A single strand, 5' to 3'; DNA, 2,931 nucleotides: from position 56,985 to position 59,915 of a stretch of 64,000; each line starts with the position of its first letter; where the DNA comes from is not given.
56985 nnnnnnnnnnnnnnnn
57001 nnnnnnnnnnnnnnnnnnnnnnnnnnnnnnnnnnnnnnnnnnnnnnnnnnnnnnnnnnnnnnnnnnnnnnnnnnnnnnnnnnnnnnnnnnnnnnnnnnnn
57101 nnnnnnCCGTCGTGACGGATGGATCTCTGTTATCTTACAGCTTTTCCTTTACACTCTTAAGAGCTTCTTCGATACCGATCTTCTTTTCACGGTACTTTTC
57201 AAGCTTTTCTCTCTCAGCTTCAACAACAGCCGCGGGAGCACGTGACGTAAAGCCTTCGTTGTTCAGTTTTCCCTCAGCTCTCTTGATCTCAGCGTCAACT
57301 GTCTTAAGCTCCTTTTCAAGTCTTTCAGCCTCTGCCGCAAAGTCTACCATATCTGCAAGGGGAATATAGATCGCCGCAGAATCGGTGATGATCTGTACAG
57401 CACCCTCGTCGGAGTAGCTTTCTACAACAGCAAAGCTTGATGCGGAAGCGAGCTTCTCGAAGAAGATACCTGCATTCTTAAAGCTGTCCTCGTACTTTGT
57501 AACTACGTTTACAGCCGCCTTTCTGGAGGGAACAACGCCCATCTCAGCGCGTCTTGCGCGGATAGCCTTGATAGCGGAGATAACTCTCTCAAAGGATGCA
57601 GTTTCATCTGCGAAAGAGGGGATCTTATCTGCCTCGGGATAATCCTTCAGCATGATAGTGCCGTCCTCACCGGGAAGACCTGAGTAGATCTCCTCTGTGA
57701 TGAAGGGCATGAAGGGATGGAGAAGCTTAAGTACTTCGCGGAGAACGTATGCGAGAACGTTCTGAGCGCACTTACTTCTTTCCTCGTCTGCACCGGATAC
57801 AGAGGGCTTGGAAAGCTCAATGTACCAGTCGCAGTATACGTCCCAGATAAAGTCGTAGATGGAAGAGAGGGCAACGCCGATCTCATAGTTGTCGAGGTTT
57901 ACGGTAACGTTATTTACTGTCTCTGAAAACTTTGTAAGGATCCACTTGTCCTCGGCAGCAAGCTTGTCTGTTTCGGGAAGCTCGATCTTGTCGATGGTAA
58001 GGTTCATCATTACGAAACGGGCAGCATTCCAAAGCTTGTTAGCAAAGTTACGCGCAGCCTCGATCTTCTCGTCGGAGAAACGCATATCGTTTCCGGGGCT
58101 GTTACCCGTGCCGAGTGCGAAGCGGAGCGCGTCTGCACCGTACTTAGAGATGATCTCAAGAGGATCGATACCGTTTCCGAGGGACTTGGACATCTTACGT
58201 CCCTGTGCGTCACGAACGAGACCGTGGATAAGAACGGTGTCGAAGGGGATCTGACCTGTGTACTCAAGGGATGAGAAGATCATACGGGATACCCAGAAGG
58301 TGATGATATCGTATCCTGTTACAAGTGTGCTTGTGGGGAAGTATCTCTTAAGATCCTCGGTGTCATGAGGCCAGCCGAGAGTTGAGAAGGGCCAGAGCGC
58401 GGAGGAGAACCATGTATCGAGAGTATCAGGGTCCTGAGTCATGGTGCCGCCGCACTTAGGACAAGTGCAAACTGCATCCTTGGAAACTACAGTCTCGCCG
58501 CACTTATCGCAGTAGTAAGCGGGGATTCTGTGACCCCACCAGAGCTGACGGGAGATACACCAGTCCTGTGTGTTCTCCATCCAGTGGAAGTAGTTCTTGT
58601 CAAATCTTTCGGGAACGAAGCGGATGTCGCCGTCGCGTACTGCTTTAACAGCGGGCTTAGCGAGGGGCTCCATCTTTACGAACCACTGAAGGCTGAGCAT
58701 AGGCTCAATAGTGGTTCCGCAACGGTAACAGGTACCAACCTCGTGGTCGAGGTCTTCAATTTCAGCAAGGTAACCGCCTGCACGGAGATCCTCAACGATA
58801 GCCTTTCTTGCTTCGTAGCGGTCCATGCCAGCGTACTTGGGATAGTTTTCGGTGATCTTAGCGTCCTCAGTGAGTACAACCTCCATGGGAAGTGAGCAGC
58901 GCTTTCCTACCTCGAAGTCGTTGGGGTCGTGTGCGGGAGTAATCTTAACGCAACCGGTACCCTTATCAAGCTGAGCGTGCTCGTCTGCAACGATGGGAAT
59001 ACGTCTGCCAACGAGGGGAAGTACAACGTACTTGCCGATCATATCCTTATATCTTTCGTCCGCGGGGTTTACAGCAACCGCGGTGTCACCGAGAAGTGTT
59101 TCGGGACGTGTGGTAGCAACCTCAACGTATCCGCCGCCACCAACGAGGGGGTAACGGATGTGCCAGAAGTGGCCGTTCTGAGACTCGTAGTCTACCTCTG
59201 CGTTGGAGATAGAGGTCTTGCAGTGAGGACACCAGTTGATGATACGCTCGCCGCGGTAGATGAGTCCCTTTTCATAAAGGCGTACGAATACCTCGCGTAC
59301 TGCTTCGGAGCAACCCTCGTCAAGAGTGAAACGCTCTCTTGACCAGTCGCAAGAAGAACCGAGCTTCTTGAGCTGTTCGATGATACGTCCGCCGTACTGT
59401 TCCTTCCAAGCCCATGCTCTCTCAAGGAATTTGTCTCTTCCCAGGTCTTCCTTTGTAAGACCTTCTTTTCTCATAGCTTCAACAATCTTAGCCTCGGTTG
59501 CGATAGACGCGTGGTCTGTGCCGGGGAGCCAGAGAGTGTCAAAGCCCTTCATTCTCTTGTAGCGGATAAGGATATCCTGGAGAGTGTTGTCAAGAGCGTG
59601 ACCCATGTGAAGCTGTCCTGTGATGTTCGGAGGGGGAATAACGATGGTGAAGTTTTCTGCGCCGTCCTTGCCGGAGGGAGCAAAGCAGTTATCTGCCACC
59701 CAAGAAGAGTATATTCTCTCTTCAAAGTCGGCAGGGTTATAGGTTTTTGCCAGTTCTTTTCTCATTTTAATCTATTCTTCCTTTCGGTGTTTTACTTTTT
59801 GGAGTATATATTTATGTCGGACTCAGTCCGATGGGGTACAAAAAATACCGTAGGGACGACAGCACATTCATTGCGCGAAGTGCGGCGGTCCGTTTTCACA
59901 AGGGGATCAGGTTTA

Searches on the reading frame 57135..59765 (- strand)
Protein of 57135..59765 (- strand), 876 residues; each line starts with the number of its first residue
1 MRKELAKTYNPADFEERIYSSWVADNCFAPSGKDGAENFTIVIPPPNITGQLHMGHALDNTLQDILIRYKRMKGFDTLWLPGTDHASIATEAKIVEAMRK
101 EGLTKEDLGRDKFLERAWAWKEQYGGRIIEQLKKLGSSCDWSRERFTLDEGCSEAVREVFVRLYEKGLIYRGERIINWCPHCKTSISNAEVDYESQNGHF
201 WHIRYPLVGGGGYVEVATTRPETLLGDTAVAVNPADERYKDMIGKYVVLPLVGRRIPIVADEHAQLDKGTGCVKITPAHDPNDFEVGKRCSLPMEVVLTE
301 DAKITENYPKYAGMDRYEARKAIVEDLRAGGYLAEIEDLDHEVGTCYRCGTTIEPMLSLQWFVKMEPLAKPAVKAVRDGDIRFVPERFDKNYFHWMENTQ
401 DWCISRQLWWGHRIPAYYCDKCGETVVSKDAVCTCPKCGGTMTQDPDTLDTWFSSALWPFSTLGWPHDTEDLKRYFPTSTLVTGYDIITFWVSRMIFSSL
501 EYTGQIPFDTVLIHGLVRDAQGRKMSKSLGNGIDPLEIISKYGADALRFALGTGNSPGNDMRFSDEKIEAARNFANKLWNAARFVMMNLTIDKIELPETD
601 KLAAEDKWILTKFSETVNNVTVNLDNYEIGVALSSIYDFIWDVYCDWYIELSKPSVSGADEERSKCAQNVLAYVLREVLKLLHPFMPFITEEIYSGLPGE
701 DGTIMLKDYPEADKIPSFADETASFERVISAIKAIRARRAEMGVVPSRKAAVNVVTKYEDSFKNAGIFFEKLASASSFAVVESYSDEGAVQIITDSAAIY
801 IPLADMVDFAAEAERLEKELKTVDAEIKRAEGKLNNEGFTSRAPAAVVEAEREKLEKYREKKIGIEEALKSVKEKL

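Call 85: search_protein_families(library=pfam, max_evalue=0.00001, proteins=[window:57135-59765:-])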
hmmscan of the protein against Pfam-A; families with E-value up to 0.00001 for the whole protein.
window:57135-59765:- (876 aa): 6 families
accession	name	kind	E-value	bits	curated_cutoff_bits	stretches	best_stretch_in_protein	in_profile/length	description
PF00133.28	tRNA-synt_1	-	2.5e-145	484.8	22.7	1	18-563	2-413/414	tRNA synthetases class I (I, L, M and V)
PF08264.19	Anticodon_1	-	7.3e-41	139.9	25.1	1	606-751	1-145/148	Anticodon-binding domain of tRNA ligase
PF09334.17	tRNA-synt_1g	-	2.7e-25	89.4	20.1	2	344-580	167-385/391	tRNA synthetases class I (M)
PF10458.14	Val_tRNA-synt_C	-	1.7e-20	73.5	25.9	1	808-871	1-64/66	Valyl tRNA synthetase tRNA binding arm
PF13603.12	tRNA-synt_1_2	-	1e-09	38.6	25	1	243-303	85-145/185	Leucyl-tRNA synthetase, editing domain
PF01406.26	tRNA-synt_1e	-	6.2e-06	26.2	27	0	514-572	243-300/301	tRNA synthetases class I (C) catalytic domain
